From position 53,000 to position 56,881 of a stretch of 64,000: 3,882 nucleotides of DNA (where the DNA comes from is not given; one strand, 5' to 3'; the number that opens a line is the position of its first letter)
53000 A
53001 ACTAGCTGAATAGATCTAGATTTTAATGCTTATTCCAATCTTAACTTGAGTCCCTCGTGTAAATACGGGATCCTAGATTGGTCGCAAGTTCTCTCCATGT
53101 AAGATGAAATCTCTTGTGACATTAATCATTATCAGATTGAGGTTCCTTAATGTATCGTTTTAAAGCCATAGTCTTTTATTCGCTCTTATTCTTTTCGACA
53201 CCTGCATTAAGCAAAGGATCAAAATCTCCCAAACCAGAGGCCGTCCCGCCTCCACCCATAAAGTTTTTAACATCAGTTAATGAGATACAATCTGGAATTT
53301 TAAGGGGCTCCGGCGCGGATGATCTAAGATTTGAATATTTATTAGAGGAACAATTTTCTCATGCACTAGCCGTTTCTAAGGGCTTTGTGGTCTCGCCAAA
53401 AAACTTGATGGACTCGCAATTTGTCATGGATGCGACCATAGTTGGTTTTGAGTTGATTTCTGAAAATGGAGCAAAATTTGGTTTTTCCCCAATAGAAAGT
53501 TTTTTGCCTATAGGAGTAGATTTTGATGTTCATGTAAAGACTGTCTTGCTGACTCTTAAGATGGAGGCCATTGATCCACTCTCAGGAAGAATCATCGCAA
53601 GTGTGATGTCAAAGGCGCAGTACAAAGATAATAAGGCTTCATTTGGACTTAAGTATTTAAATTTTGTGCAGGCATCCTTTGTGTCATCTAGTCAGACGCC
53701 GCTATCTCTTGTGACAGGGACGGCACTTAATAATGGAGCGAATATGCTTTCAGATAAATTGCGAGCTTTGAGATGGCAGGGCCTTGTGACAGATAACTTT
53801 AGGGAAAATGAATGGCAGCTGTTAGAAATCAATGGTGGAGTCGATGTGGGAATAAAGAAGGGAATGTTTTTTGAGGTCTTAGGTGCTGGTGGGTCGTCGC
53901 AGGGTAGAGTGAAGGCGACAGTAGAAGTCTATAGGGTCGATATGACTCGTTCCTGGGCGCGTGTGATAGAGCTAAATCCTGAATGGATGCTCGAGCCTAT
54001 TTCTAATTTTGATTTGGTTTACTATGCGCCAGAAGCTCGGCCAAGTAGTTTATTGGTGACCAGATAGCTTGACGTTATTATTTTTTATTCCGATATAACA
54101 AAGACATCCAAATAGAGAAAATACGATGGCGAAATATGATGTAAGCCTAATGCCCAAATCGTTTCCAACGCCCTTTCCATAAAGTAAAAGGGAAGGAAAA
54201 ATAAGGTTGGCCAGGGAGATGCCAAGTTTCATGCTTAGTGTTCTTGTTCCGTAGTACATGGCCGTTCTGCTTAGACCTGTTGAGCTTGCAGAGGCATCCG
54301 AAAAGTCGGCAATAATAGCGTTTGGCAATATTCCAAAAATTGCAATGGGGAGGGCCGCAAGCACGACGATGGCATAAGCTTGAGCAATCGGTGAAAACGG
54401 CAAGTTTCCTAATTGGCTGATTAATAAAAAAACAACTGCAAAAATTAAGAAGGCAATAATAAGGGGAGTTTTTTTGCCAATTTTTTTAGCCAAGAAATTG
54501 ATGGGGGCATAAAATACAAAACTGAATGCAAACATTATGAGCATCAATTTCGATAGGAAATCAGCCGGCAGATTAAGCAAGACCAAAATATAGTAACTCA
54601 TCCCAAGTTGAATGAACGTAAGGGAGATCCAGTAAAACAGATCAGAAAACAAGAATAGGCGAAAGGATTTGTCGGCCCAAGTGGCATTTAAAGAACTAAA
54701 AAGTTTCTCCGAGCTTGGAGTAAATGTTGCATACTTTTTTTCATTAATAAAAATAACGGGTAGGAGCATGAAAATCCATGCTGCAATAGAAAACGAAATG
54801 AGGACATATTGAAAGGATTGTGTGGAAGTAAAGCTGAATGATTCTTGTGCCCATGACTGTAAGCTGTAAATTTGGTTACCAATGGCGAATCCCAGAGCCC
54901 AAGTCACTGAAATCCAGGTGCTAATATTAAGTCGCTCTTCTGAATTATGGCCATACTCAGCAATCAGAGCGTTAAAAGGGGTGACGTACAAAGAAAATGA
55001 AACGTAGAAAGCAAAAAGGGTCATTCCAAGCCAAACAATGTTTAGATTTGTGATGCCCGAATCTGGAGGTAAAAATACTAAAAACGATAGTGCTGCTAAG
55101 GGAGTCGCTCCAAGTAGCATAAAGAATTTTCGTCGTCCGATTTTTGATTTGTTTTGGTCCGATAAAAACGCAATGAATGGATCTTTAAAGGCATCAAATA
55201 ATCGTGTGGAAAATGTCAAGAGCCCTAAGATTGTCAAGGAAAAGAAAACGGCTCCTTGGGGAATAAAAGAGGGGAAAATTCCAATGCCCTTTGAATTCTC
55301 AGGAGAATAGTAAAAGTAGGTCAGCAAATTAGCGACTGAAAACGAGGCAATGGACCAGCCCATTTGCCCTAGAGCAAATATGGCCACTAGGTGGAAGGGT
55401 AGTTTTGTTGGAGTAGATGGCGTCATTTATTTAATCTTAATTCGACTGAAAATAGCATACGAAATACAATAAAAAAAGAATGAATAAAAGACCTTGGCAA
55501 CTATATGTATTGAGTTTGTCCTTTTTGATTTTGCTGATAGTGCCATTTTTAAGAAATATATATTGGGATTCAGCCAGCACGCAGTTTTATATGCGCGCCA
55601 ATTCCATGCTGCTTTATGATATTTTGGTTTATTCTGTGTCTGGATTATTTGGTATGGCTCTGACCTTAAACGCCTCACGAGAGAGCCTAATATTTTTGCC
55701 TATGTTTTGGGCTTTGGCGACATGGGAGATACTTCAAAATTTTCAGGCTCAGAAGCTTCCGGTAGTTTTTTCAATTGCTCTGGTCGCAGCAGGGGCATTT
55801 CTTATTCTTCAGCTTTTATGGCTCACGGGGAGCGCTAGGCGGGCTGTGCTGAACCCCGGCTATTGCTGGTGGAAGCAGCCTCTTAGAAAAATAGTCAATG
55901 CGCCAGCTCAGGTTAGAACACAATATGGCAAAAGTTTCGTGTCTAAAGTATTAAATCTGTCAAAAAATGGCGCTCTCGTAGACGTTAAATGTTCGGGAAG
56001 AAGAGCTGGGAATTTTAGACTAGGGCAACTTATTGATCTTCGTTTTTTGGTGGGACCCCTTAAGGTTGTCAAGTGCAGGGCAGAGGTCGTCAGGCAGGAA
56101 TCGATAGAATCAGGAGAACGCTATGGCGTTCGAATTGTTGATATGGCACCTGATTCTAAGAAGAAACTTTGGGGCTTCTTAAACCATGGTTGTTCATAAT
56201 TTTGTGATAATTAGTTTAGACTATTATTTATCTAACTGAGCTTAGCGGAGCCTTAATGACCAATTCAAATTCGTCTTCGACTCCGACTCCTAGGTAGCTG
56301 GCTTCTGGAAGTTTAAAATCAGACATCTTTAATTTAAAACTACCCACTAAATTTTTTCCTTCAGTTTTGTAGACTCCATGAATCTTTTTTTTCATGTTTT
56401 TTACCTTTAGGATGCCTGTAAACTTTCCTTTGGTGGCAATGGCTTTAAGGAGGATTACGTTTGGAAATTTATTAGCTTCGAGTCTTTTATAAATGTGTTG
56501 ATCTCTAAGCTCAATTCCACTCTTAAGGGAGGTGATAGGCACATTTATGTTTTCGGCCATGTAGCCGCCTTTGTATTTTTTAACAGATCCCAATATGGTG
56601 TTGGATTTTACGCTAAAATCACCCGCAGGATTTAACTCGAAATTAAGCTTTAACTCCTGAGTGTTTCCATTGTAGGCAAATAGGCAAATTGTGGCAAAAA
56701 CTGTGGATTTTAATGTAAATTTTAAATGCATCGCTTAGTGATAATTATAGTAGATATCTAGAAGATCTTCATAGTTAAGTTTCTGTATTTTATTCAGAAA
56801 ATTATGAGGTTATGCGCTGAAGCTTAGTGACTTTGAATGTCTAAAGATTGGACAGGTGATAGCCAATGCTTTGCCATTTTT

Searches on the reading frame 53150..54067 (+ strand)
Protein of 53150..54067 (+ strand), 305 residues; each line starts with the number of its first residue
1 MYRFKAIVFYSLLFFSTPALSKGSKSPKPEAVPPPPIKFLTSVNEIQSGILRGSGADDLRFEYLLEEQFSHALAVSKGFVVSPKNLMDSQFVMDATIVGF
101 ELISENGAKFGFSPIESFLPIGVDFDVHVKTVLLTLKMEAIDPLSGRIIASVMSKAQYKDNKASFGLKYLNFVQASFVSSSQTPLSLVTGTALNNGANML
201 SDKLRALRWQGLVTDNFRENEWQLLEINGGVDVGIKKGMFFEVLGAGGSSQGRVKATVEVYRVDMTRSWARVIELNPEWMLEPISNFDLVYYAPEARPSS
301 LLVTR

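Call 64: search_protein_families(library=pfam, proteins=[window:53150-54067:+], max_evalue=0.001)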
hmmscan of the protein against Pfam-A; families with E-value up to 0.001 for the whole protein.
window:53150-54067:+ (305 aa): 1 family
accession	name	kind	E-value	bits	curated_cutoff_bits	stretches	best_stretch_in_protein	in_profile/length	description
PF03783.19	CsgG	-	4.8e-05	23.2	20.8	1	64-210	65-207/210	Curli production assembly/transport component CsgG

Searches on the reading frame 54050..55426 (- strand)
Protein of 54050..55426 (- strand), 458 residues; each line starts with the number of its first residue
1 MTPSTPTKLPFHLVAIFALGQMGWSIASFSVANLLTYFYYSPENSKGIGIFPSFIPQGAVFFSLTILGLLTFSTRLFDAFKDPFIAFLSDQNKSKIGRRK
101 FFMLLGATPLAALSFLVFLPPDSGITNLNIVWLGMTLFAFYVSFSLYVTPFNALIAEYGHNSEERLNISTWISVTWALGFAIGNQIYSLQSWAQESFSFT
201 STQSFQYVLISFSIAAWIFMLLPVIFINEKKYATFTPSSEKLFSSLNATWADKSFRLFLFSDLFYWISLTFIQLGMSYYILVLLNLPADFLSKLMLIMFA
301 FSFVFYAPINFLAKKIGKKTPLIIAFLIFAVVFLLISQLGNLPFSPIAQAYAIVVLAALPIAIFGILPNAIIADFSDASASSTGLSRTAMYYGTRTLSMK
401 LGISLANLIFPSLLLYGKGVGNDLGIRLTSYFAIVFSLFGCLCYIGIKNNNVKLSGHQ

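Call 64: search_protein_families(library=pfam, proteins=[window:54050-55426:-], max_evalue=0.001)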
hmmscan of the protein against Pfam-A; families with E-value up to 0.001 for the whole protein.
window:54050-55426:- (458 aa): 2 families
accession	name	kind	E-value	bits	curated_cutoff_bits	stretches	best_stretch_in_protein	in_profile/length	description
PF13347.12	MFS_2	-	5.3e-32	111.3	27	1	17-420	2-386/427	MFS/sugar transport protein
PF07690.21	MFS_1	-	7.7e-11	41.9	33.4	2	18-392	6-341/347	Major Facilitator Superfamily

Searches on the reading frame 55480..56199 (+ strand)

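Call 64: search_protein_families(library=pfam, proteins=[window:55480-56199:+], max_evalue=0.001)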
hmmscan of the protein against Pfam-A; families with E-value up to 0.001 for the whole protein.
window:55480-56199:+ (239 aa): 1 family
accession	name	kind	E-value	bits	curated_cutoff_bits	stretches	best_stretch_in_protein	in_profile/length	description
PF07238.19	PilZ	-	8e-11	42.6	22.5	1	139-234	10-100/102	PilZ domain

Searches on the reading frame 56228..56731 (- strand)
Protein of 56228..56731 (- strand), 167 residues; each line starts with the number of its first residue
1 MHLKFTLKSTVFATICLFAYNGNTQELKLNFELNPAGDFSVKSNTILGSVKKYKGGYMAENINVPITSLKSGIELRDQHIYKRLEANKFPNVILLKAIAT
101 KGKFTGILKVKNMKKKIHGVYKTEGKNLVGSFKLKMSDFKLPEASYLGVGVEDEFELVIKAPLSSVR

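Call 64: search_protein_families(library=pfam, proteins=[window:56228-56731:-], max_evalue=0.001)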
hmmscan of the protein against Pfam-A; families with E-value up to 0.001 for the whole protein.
window:56228-56731:- (167 aa): 1 family
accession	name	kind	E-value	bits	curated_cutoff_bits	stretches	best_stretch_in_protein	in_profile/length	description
PF04264.18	YceI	-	7.3e-09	36.6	23.7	1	41-160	14-147/150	YceI-like domain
